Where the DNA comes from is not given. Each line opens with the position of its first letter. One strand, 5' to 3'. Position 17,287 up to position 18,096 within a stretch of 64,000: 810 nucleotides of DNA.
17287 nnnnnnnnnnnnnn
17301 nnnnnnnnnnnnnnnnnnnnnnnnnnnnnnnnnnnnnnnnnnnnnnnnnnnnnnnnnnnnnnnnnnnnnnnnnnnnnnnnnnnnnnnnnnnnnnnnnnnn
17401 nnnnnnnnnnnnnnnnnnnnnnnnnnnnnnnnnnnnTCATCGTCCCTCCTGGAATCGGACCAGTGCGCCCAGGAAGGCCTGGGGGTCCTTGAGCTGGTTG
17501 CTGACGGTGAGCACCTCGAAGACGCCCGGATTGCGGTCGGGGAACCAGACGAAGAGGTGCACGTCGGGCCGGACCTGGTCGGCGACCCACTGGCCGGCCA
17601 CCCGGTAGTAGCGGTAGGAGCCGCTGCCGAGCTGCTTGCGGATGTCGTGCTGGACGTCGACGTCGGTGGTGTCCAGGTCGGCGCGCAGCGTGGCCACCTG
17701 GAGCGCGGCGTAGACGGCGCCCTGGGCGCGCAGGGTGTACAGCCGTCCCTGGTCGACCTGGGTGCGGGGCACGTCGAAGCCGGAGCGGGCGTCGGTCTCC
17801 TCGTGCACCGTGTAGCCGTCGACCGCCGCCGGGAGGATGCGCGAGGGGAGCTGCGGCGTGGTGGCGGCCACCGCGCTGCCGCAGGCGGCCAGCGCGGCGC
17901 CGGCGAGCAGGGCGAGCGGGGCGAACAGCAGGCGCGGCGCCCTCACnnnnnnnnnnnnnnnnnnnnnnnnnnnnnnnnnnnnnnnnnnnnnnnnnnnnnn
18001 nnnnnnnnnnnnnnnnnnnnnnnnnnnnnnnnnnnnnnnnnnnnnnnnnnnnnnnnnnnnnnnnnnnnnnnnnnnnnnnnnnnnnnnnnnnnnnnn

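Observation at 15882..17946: Three consecutive orphan lipoprotein genes coupled to the transglutaminase and CocE/NonD genes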

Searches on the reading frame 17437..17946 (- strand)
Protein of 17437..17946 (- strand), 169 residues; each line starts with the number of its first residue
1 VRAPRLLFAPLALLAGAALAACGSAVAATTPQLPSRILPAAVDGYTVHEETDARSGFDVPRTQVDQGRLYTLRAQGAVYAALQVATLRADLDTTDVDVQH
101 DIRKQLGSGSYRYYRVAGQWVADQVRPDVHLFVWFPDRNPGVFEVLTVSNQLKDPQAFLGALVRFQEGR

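Call 4: search_protein_families(library=pfam, proteins=[window:17437-17946:-], max_evalue=1)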
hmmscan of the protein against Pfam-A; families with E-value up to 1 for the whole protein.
window:17437-17946:- (169 aa): 0 families

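Call 5: search_protein_families(library=ncbifam, proteins=[window:17437-17946:-], max_evalue=1)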
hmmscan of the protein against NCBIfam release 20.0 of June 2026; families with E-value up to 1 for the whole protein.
window:17437-17946:- (169 aa): 2 families
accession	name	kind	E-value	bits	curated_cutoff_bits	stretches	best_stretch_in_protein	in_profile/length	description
NF047847.2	SS_mature_LptM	equivalog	0.17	12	27.7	1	1-23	1-21/31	LPS translocon maturation chaperone LptM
TIGR02811.1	formate_TAT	hypoth_equivalog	0.22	11.8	48.45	1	13-33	14-34/66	formate dehydrogenase region TAT target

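Call 7: find_homologous_proteins(query=window:17437-17946:-)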
Query window:17437-17946:- (169 aa): 24 proteins with E <= 0.001 among 1365 candidates.
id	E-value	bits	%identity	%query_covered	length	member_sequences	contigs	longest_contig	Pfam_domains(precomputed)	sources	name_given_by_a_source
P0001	6.4e-106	369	99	100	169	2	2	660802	-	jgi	jgi:hypothetical protein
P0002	1.4e-89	316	89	95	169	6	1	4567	-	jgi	-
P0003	1.7e-87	309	91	82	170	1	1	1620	-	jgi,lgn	jgi:hypothetical protein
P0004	8.7e-87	307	89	94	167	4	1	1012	-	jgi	jgi:hypothetical protein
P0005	1.6e-83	296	86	88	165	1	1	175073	-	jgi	jgi:hypothetical protein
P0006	4.6e-79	282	82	82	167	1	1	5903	-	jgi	jgi:hypothetical protein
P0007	3.5e-78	279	79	94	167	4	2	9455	-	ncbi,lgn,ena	-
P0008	5.8e-78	278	78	95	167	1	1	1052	-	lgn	-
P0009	3.0e-76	272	78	82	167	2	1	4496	-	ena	-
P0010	5.3e-76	272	79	82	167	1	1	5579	-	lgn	-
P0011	6.5e-75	268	76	91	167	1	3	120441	-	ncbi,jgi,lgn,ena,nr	ncbi:MAG TPA: hypothetical protein VFC09_14105 [Candidatus Dormibacteraeota bacterium]|nr:hypothetic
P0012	1.7e-74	267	73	98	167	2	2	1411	-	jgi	jgi:hypothetical protein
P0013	1.3e-73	264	76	94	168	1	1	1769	-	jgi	jgi:hypothetical protein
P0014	5.0e-73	262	76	82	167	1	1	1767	-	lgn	-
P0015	6.5e-73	262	75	88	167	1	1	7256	-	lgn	-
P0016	5.6e-72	259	75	93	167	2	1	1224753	-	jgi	-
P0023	6.3e-40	154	50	86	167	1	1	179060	-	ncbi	ncbi:MAG: hypothetical protein ACYDAC_06345 [Candidatus Dormibacteria bacterium]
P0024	2.0e-34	136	44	93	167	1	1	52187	-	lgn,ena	-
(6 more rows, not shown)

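Call 11: find_encoding_contigs(protein=P0024, flank=10000, max_places=2)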
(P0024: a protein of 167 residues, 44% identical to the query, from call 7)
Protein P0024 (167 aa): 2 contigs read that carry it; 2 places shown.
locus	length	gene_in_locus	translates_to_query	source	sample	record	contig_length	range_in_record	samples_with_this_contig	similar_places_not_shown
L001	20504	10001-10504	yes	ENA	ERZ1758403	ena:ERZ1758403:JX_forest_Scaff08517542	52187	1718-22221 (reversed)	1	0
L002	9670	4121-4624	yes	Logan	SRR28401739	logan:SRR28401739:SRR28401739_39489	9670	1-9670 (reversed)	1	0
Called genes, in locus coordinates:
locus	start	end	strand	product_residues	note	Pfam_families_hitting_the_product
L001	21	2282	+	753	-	PF02653:BPD_transp_2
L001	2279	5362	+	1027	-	PF13191:AAA_16 (faint), PF07690:MFS_1, PF03193:RsgA_GTPase (faint), PF13555:AAA_29 (faint), PF00005:ABC_tran, PF01926:MMR_HSR1 (faint), PF00005:ABC_tran, PF12399:BCA_ABC_TP_C (weak), +6 more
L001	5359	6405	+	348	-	PF00004:AAA (faint), PF07726:AAA_3, PF07728:AAA_5, PF17863:AAA_lid_2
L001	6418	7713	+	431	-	PF01882:DUF58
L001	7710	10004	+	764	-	PF11992:TgpA_N, PF01841:Transglut_core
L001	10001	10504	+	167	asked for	-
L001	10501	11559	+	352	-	-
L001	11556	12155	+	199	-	-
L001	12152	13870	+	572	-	PF02129:Peptidase_S15, PF08530:PepX_C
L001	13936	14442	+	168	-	-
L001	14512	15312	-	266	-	PF01048:PNP_UDP_1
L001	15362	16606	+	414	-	PF02885:Glycos_trans_3N, PF00591:Glycos_transf_3, PF07831:PYNP_C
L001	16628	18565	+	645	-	-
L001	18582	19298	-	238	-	PF00702:Hydrolase (faint), PF05116:S6PP (faint), PF08282:Hydrolase_3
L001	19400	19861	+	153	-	PF00578:AhpC-TSA, PF08534:Redoxin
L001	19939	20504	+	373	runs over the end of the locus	PF10092:DUF2330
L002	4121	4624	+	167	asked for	-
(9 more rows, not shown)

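Call 12: find_encoding_contigs(protein=P0023, flank=10000, max_places=2)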
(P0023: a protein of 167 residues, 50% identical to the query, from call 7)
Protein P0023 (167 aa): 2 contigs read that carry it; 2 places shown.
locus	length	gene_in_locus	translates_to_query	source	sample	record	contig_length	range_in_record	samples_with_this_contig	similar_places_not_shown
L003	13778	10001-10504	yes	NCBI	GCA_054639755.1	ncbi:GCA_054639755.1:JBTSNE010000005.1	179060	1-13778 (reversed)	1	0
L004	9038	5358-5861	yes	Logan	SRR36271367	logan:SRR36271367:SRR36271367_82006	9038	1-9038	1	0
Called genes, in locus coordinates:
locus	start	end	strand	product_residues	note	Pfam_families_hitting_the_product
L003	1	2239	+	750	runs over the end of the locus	PF02653:BPD_transp_2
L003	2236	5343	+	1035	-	PF07690:MFS_1, PF13604:AAA_30 (faint), PF00005:ABC_tran, PF01926:MMR_HSR1 (faint), PF02463:SMC_N (faint), PF03193:RsgA_GTPase (faint), PF13191:AAA_16 (faint), PF00005:ABC_tran, +5 more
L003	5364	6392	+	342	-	PF20030:bpMoxR (faint), PF07728:AAA_5, PF00004:AAA (weak), PF07726:AAA_3, PF17863:AAA_lid_2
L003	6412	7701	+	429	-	PF01882:DUF58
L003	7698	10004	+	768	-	PF01841:Transglut_core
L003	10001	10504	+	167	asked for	-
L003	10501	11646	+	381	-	-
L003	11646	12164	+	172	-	-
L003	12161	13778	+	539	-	PF02129:Peptidase_S15, PF08530:PepX_C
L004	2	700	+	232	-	?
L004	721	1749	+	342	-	PF20030:bpMoxR (faint), PF07728:AAA_5, PF00004:AAA (weak), PF07726:AAA_3, PF17863:AAA_lid_2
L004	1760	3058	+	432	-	PF01882:DUF58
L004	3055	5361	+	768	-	PF01841:Transglut_core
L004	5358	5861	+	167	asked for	-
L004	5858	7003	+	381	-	-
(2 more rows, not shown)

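Call 22: search_protein_families(library=pfam, proteins=[L001:13936-14442:+, L001:16628-18565:+], max_evalue=0.01)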
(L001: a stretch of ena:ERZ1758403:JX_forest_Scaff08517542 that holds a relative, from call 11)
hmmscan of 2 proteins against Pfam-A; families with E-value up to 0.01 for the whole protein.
L001:13936-14442:+ (168 aa): 0 families

L001:16628-18565:+ (645 aa): 0 families

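Call 23: search_solved_structures(query=A1, max_evalue=10)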
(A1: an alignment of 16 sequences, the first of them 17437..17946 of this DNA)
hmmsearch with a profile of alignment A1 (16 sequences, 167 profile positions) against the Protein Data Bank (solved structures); distinct sequences matched with E-value up to 10: 2.
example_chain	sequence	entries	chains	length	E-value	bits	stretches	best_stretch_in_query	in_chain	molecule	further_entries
8j07_5D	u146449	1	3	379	0.17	14.5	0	24-64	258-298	RIB43A-like with coiled-coils protein 1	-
6xmy_A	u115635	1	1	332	0.64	12.6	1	11-45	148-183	4-hydroxythreonine-4-phosphate dehydrogenase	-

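Call 30: predict_structure(alignment_id=A4)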
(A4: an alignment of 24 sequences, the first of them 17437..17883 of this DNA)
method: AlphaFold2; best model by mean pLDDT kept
length: 148 residues; sequences in the alignment: 24
mean_pLDDT: 79.9   pTM: 0.75
mean pLDDT of the five models: 79.9, 78.6, 78.6, 61.8, 57.7
residues with pLDDT >= 90: 26; 70-90: 97; 50-70: 16; < 50: 9
segments of 3 or more residues with pLDDT < 50: 1-7
pLDDT, mean of each block of 10 residues (from residue 1): 48 75 86 54 81 89 84 82 82 89 90 85 90 87 79
secondary structure, 60 per line:
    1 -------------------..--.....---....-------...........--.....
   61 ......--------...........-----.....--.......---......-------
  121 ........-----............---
elements in order: E24-28 H32-35 E43-53 E56-66 H75-85 E91-95 E98-104 E108-113 E121-128 H134-145

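Call 58: find_encoding_contigs(protein=P0016, flank=10000, max_places=1)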
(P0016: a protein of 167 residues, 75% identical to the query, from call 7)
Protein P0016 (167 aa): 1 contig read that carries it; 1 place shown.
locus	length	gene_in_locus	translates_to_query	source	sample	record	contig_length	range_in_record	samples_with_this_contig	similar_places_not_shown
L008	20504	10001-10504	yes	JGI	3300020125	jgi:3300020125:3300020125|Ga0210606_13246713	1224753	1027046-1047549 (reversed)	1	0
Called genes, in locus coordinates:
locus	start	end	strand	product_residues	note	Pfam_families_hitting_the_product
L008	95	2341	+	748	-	PF02653:BPD_transp_2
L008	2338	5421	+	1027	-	PF00083:Sugar_tr (weak), PF07690:MFS_1, PF00854:PTR2 (weak), PF13191:AAA_16 (faint), PF13476:AAA_23 (faint), PF00005:ABC_tran, PF02463:SMC_N (faint), PF00005:ABC_tran, +5 more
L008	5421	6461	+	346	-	PF20030:bpMoxR (weak), PF07726:AAA_3, PF07728:AAA_5, PF17863:AAA_lid_2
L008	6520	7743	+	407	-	PF01882:DUF58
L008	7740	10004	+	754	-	PF11992:TgpA_N, PF01841:Transglut_core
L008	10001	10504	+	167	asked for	-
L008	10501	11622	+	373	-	-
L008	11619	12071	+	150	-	-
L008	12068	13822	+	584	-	PF02129:Peptidase_S15, PF08530:PepX_C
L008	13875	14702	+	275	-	PF05721:PhyH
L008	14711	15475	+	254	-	PF00106:adh_short, PF01370:Epimerase (faint), PF13561:adh_short_C2, PF08659:KR (weak)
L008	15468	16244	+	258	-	PF00756:Esterase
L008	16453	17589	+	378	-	-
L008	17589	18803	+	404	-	-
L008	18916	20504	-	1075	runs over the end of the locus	-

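Call 60: search_protein_representatives(alignment_id=A7)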
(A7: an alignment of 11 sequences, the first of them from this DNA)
Query: 11 sequences, 147 profile positions. Proteins with E-value up to 0.001 (for the whole library): 209; up to 1e-10: 46; up to 1e-30: 3. The best 150 are listed.
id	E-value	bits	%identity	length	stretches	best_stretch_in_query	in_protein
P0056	3.7e-58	211.4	-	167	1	3-146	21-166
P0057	9.4e-46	171.2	-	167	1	3-146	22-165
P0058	1.3e-40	154.6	-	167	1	4-146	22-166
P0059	2.6e-28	114.6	-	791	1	7-144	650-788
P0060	5.6e-28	113.6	-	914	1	6-145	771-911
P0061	2.3e-26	108.3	-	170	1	3-146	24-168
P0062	4.5e-23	97.7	-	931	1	8-146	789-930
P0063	6.3e-22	93.9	-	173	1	4-146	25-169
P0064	8.9e-18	80.5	-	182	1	5-145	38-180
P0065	3.5e-16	75.3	-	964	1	3-146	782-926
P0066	3.7e-16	75.2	-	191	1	6-145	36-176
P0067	6.6e-16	74.4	-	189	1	6-145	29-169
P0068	1.5e-15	73.2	-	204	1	11-145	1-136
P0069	2.2e-15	72.7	-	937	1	1-146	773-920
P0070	4.2e-15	71.8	-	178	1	4-145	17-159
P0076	3.5e-13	65.6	-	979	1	5-146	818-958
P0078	4.9e-13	65.1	-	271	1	2-145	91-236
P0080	1.2e-12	63.9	-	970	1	3-146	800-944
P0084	2.0e-12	63.1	-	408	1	1-146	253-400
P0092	1.8e-11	60.0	-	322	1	12-146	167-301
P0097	4.7e-11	58.6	-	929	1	2-145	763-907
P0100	8.0e-11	57.9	-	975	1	2-145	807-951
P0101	8.7e-11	57.8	-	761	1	4-146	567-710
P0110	6.1e-10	55.1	-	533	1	8-146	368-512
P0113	9.4e-10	54.4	-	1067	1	5-126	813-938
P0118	5.3e-09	52.0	-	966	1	4-146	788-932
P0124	8.6e-09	51.3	-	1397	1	5-144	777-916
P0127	1.3e-08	50.7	-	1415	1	29-141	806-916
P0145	4.2e-08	49.1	-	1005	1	5-144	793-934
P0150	5.4e-08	48.7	-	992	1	3-146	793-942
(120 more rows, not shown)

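Call 61: search_protein_families(library=pfam, proteins=[P0059, P0060, P0062, P0065, P0069, P0076, P0080, P0113, P0124, P0101], max_evalue=0.001)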
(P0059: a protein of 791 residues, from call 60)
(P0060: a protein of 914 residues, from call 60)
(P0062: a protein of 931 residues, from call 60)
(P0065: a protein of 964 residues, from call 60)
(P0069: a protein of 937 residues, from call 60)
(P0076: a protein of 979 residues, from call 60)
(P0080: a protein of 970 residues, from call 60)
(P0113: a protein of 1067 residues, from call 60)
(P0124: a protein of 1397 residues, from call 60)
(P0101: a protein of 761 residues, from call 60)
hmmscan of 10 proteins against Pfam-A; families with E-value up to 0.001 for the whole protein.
P0059 (791 aa): 1 family
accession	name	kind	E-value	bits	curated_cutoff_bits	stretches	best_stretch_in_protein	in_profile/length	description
PF01841.26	Transglut_core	-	5.5e-09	36.7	23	1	300-403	10-106/108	Transglutaminase-like superfamily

P0060 (914 aa): 1 family
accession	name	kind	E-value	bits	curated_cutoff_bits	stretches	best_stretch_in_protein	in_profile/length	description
PF01841.26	Transglut_core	-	2.1e-07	31.6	23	1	481-537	55-106/108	Transglutaminase-like superfamily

P0062 (931 aa): 2 families
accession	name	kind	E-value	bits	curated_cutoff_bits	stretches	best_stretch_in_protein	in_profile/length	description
PF11992.13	TgpA_N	-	9.1e-11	41.8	30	1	54-404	2-328/333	TgpA N-terminal domain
PF01841.26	Transglut_core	-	8.6e-10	39.3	23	1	446-547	13-106/108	Transglutaminase-like superfamily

P0065 (964 aa): 2 families
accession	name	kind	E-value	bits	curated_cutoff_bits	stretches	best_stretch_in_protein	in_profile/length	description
PF01841.26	Transglut_core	-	9.2e-09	36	23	1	458-539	39-105/108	Transglutaminase-like superfamily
PF11992.13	TgpA_N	-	5.6e-08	32.6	30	1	276-390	218-329/333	TgpA N-terminal domain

P0069 (937 aa): 2 families
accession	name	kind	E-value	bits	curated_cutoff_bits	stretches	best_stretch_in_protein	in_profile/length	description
PF01841.26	Transglut_core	-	7.3e-06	26.7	23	1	425-528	11-105/108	Transglutaminase-like superfamily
PF11992.13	TgpA_N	-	0.00022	20.8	30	1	43-387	1-329/333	TgpA N-terminal domain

P0076 (979 aa): 1 family
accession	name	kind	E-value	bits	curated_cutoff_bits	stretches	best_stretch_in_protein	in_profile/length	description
PF01841.26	Transglut_core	-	9.9e-09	35.9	23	1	482-558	37-105/108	Transglutaminase-like superfamily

P0080 (970 aa): 1 family
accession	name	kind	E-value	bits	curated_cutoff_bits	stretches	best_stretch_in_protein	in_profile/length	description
PF01841.26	Transglut_core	-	8e-08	33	23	1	477-551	40-105/108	Transglutaminase-like superfamily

P0113 (1067 aa): 1 family
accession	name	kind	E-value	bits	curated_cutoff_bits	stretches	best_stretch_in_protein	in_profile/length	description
PF01841.26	Transglut_core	-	2e-07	31.7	23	1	494-553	52-106/108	Transglutaminase-like superfamily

P0124 (1397 aa): 3 families
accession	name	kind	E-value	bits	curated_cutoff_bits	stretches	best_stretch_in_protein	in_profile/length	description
PF14488.12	DUF4434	-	3.9e-24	86.1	30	1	1097-1369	19-277/283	Domain of unknown function (DUF4434)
PF11992.13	TgpA_N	-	6.8e-05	22.5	30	1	48-388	2-330/333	TgpA N-terminal domain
PF01841.26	Transglut_core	-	9.5e-05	23.1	23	1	474-532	53-106/108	Transglutaminase-like superfamily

P0101 (761 aa): 1 family
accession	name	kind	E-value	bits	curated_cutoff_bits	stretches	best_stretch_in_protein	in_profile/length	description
PF01841.26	Transglut_core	-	1.3e-06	29.1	23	1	236-310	39-106/108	Transglutaminase-like superfamily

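Call 62: search_protein_families(library=pfam, proteins=[P0061, P0063, P0064, P0066, P0067, P0070, P0078, P0084, P0092, P0110], max_evalue=0.01)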
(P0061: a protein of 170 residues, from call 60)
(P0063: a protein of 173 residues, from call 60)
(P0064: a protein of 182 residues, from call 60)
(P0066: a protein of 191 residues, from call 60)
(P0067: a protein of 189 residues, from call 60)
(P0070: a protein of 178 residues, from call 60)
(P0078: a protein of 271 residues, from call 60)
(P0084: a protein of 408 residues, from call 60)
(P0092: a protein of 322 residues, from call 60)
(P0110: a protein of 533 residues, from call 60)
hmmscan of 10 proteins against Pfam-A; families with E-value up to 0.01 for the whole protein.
P0061 (170 aa): 0 families

P0063 (173 aa): 0 families

P0064 (182 aa): 0 families

P0066 (191 aa): 0 families

P0067 (189 aa): 0 families

P0070 (178 aa): 0 families

P0078 (271 aa): 0 families

P0084 (408 aa): 0 families

P0092 (322 aa): 0 families

P0110 (533 aa): 1 family
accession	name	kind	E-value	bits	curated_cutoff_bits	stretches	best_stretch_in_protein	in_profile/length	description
PF01841.26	Transglut_core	-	1.1e-08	35.7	23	1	42-112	43-105/108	Transglutaminase-like superfamily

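Call 66: find_encoding_contigs(protein=P0060, flank=8000, max_places=2)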
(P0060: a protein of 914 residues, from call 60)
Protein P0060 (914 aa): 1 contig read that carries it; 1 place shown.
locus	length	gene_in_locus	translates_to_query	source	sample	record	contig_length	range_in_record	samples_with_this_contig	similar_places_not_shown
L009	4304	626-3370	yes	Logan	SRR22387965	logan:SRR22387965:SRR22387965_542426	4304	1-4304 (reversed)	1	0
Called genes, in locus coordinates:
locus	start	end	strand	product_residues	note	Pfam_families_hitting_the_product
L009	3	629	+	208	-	?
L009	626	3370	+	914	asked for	PF01841:Transglut_core (weak)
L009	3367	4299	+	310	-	-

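Call 67: list_cluster_members(proteins=[P0059, P0060, P0062, P0065, P0076, P0061, P0063, P0064, P0066, P0067])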
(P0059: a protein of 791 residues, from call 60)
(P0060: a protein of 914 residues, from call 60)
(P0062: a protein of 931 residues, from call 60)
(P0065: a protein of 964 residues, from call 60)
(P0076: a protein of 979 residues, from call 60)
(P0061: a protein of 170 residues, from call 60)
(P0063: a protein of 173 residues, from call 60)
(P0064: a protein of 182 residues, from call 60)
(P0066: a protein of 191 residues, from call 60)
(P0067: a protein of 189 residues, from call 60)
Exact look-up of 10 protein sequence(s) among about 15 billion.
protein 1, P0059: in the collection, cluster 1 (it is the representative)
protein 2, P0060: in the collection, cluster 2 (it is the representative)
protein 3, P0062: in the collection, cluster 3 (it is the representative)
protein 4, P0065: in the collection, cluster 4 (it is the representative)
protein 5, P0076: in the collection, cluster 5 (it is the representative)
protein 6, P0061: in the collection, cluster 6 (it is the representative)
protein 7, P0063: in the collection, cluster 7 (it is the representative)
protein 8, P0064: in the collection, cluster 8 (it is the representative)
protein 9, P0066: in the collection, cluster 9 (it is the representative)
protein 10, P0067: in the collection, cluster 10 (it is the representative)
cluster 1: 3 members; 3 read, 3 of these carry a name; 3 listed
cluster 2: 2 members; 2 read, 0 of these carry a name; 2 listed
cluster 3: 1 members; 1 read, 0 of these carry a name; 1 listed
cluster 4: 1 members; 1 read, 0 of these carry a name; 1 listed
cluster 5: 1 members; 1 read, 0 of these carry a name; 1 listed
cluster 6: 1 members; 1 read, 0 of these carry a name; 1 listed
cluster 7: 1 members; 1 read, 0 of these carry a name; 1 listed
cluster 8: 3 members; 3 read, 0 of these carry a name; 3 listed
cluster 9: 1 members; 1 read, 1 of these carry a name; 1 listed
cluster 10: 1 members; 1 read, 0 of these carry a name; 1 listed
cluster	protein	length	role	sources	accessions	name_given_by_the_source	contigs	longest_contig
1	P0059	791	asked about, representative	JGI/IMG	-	transglutaminase-like putative cysteine protease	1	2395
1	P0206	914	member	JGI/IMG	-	transglutaminase-like putative cysteine protease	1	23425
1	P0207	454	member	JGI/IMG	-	hypothetical protein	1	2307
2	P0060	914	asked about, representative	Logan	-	-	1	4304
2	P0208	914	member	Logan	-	-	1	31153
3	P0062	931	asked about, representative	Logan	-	-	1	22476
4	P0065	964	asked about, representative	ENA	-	-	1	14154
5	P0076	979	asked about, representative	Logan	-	-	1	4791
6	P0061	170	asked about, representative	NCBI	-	-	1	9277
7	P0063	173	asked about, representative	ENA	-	-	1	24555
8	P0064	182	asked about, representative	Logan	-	-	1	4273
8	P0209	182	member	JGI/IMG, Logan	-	-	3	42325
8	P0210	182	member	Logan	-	-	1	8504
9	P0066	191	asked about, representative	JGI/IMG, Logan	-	hypothetical protein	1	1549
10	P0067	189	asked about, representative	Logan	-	-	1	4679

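Call 68: find_encoding_contigs(protein=P0208, flank=10000, max_places=1)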
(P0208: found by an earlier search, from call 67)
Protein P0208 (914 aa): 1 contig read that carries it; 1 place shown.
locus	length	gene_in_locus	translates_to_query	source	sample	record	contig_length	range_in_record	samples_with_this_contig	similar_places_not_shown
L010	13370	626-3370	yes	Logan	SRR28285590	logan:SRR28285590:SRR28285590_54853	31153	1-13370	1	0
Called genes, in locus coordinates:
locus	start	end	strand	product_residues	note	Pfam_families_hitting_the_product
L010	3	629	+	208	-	?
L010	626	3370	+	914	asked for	PF01841:Transglut_core (weak)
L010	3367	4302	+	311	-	-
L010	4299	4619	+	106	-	-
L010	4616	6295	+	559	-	-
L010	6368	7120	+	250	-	-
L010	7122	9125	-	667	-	PF02897:Peptidase_S9_N, PF00326:Peptidase_S9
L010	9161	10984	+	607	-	PF01301:Glyco_hydro_35, PF02449:Glyco_hydro_42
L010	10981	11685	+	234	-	-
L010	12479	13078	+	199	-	PF13620:CarboxypepD_reg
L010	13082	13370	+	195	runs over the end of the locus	PF07963:N_methyl (weak)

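Call 69: find_encoding_contigs(protein=P0062, flank=10000, max_places=1)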
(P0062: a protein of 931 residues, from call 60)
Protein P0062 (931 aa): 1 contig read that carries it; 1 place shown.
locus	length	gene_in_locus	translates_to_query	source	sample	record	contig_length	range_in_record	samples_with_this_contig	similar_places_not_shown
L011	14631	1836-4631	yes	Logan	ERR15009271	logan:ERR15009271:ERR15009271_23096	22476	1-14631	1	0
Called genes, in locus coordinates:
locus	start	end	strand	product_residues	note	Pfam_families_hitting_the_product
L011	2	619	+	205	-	?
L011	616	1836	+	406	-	PF01882:DUF58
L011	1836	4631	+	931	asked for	PF11992:TgpA_N, PF01841:Transglut_core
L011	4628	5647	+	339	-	-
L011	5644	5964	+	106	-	-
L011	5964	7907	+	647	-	PF13802:Gal_mutarotas_2 (weak), PF01055:Glyco_hydro_31_2nd, PF21365:Glyco_hydro_31_3rd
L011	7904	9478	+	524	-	PF00128:Alpha-amylase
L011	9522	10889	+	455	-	PF04305:DUF455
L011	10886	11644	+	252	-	PF00106:adh_short, PF01370:Epimerase (faint), PF08659:KR, PF13561:adh_short_C2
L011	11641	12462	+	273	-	PF00756:Esterase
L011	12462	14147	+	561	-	-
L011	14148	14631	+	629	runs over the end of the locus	PF01301:Glyco_hydro_35, PF02449:Glyco_hydro_42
